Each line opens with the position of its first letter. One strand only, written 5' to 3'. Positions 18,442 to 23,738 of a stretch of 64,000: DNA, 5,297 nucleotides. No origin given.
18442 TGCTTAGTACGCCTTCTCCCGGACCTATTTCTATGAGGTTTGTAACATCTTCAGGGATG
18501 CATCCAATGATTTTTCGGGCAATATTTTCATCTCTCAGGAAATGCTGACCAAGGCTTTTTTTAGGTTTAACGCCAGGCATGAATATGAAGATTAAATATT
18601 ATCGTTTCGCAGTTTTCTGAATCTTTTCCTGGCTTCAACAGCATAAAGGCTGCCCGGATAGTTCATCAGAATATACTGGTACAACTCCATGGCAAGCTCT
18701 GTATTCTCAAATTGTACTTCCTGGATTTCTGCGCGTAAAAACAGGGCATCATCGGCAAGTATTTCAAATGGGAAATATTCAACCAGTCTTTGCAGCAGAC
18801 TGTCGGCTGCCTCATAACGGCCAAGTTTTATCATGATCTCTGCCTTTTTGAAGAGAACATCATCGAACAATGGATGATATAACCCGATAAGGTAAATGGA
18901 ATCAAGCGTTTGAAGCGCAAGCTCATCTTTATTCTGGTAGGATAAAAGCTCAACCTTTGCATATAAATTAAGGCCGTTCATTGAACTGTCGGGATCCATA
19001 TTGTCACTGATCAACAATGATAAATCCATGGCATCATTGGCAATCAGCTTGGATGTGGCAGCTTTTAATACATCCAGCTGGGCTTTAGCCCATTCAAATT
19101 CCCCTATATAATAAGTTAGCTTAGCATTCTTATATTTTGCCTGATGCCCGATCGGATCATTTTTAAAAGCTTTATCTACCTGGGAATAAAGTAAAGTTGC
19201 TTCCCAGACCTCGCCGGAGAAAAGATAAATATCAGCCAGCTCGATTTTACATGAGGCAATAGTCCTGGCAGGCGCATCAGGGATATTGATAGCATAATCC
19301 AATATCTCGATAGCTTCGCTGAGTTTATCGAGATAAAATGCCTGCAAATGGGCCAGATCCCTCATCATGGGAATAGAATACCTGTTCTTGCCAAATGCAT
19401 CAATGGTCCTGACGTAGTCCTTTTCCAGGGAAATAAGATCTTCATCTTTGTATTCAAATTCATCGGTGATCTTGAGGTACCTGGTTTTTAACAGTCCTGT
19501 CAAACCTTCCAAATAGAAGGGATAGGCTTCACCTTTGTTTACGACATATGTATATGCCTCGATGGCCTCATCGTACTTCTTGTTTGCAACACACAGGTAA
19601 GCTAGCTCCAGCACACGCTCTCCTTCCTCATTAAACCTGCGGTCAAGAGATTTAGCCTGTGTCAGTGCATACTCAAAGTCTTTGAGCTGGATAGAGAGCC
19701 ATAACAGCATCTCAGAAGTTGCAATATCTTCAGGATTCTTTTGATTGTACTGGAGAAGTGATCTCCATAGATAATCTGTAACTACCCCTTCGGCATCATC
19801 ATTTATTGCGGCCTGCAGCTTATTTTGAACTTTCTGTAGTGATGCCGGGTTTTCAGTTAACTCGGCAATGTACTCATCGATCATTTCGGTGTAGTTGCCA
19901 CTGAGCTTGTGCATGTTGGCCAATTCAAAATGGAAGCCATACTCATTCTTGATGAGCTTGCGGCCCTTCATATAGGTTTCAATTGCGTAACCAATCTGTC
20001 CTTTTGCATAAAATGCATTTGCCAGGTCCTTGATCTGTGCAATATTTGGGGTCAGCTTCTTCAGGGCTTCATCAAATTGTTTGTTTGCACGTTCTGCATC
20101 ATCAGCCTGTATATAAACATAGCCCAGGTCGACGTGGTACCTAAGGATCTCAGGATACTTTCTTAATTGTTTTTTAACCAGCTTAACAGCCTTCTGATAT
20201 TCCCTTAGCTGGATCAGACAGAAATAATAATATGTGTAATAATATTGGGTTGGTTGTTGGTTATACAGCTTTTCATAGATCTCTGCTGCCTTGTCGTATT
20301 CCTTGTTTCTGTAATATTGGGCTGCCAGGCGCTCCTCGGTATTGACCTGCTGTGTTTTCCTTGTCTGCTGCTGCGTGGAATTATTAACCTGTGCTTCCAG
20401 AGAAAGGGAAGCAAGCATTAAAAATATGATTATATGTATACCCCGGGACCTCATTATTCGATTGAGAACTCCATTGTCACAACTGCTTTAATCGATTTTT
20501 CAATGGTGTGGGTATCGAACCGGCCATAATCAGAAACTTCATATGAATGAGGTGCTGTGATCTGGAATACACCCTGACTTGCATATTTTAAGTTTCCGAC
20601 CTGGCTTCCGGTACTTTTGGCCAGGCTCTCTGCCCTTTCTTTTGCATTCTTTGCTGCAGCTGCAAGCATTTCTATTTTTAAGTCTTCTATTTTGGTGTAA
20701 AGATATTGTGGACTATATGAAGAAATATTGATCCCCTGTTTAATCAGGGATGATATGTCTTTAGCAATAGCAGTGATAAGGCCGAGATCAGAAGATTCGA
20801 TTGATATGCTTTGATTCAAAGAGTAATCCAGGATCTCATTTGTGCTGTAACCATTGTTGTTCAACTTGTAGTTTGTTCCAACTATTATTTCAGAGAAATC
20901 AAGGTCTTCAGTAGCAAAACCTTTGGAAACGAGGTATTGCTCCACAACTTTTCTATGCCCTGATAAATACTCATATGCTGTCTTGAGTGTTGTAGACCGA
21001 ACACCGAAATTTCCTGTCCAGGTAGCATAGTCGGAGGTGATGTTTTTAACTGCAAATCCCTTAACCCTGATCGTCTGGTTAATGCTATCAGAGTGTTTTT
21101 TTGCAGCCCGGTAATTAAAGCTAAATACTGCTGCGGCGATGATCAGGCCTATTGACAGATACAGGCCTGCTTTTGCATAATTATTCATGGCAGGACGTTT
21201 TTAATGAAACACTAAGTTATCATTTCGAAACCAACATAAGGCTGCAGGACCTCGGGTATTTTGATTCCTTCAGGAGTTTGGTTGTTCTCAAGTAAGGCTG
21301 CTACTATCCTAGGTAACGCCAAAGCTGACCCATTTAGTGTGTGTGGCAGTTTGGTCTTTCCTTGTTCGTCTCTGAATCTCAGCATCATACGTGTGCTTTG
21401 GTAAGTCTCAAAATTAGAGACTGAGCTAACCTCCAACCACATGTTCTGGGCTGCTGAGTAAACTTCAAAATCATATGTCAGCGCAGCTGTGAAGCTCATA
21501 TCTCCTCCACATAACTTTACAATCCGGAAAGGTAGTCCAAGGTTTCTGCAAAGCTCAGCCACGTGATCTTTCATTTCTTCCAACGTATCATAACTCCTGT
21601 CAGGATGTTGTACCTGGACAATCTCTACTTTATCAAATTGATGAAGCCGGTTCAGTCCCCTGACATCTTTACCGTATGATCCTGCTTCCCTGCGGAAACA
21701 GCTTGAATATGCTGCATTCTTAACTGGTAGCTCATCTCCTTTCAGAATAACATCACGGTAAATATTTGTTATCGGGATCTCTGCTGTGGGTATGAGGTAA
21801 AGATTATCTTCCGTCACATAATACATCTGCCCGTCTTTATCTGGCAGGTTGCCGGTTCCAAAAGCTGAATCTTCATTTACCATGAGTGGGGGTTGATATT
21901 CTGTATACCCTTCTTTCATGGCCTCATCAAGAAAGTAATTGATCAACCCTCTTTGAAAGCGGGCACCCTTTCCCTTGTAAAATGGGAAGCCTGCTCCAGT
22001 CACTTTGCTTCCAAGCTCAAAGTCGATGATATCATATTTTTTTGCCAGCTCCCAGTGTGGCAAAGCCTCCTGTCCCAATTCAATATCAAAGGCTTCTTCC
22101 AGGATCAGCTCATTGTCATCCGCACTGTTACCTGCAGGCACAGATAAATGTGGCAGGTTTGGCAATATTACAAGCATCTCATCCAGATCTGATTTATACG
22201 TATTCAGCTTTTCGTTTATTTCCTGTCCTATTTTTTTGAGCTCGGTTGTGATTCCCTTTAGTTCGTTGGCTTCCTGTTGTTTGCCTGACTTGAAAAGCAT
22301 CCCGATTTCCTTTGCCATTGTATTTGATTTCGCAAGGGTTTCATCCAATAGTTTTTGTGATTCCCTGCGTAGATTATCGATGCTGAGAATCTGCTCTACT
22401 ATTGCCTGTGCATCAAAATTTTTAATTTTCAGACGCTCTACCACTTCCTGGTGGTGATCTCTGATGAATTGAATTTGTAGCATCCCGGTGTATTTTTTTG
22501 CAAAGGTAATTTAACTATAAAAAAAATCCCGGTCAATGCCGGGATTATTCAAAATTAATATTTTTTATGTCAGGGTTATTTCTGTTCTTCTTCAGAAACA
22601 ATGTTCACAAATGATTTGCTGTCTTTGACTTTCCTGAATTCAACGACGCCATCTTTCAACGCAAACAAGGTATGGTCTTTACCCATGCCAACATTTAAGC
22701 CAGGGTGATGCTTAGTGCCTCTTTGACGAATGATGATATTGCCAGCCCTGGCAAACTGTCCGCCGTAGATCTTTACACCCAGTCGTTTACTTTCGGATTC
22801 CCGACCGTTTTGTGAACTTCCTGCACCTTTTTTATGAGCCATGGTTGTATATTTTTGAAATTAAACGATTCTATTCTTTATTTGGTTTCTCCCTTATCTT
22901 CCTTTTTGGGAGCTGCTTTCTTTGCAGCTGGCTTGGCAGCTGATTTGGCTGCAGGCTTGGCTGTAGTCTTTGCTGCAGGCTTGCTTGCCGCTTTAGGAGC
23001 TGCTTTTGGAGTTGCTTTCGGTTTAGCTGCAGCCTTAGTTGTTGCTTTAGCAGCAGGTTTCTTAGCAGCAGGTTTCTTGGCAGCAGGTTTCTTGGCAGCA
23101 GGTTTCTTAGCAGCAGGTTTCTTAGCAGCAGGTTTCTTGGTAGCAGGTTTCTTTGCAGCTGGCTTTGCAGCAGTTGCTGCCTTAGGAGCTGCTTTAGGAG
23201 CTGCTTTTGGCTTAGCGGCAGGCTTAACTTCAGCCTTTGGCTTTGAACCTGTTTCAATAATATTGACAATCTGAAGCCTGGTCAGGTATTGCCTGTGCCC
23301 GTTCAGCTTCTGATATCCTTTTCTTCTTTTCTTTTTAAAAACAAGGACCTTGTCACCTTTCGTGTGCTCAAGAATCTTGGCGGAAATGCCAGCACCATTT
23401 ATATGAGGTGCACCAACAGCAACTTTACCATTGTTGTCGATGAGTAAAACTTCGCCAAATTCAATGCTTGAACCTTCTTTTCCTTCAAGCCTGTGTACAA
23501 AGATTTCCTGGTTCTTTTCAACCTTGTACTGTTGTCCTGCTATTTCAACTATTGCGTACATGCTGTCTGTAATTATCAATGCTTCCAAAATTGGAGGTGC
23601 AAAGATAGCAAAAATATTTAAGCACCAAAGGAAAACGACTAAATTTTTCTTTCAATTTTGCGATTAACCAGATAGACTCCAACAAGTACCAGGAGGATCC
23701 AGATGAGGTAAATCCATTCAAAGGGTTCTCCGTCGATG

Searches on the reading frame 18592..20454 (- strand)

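Call 9: search_protein_families(library=pfam, proteins=[window:18592-20454:-], max_evalue=0.0001)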
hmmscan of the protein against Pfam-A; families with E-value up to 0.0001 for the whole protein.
window:18592-20454:- (620 aa): 9 families
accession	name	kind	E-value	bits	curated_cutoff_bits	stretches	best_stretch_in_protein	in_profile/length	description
PF14559.12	TPR_19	-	4.7e-14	52.9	25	0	49-102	3-57/68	Tetratricopeptide repeat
PF13432.12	TPR_16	-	3e-11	44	32.7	0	542-601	8-63/65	Tetratricopeptide repeat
PF07719.23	TPR_2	-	1.4e-10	40.9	27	0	42-69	6-33/34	Tetratricopeptide repeat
PF13428.12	TPR_14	-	1.5e-09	38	23.5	0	42-71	6-35/44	Tetratricopeptide repeat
PF13424.12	TPR_12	-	9.5e-08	32.6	30.1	0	85-132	25-73/77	Tetratricopeptide repeat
PF13174.12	TPR_6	-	1.3e-06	29.1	26.3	0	532-562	1-31/33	Tetratricopeptide repeat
PF12895.13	ANAPC3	-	3e-06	27.9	27.2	0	43-95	29-81/82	Anaphase-promoting complex, cyclosome, subunit 3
PF13176.12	TPR_7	-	1.2e-05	25.4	27.9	0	538-557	6-25/36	Tetratricopeptide repeat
PF04286.17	DUF445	-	9.7e-05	22.9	33.8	0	21-283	70-305/368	Protein of unknown function (DUF445)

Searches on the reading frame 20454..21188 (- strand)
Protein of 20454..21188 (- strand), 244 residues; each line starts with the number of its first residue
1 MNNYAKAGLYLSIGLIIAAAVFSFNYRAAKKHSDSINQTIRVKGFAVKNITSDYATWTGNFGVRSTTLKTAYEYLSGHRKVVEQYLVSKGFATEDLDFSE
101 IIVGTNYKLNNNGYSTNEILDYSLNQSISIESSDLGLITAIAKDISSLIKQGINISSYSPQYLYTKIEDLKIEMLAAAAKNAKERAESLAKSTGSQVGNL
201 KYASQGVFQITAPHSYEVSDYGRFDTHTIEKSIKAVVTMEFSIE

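Call 9: search_protein_families(library=pfam, proteins=[window:20454-21188:-], max_evalue=0.0001)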
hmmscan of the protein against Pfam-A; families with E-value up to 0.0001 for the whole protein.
window:20454-21188:- (244 aa): 1 family
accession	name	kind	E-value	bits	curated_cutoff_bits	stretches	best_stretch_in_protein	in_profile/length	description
PF04402.19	SIMPL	-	1.4e-21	78.1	25.2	1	40-210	1-165/205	Protein of unknown function (DUF541)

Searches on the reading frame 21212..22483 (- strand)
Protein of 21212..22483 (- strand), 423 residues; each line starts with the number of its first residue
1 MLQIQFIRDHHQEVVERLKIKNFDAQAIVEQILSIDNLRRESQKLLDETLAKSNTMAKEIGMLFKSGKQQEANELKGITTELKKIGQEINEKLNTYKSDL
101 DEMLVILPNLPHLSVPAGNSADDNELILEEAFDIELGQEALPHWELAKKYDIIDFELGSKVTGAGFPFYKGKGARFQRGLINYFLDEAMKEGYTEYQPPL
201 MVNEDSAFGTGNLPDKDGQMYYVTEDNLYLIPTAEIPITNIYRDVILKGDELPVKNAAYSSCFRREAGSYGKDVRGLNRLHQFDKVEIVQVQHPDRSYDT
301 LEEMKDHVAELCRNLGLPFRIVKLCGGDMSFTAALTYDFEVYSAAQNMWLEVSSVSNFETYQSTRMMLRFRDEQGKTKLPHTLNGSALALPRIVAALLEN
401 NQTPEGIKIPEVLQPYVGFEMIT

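Call 9: search_protein_families(library=pfam, proteins=[window:21212-22483:-], max_evalue=0.0001)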
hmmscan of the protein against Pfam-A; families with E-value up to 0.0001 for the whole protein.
window:21212-22483:- (423 aa): 2 families
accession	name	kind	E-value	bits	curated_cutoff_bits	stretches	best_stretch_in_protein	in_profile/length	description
PF00587.30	tRNA-synt_2b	-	1.7e-38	132.9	29.3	1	225-401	8-179/179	tRNA synthetase class II core domain (G, H, P, S and T)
PF02403.27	Seryl_tRNA_N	-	2.8e-16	60.2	28.2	1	1-111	1-108/108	Seryl-tRNA synthetase N-terminal domain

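Call 23: find_encoding_contigs(protein=window:21212-22480:-, flank=2000, max_places=3)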
Protein window:21212-22480:- (422 aa): no gene with exactly this product is on record in the collection.

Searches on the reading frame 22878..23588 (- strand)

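Call 9: search_protein_families(library=pfam, proteins=[window:22878-23588:-], max_evalue=0.0001)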
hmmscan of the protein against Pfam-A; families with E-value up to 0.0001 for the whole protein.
window:22878-23588:- (236 aa): 1 family
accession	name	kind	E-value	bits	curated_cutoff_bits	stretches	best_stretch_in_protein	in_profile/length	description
PF00829.26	Ribosomal_L21p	-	2.7e-36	124.2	27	1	10-110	1-99/99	Ribosomal prokaryotic L21 protein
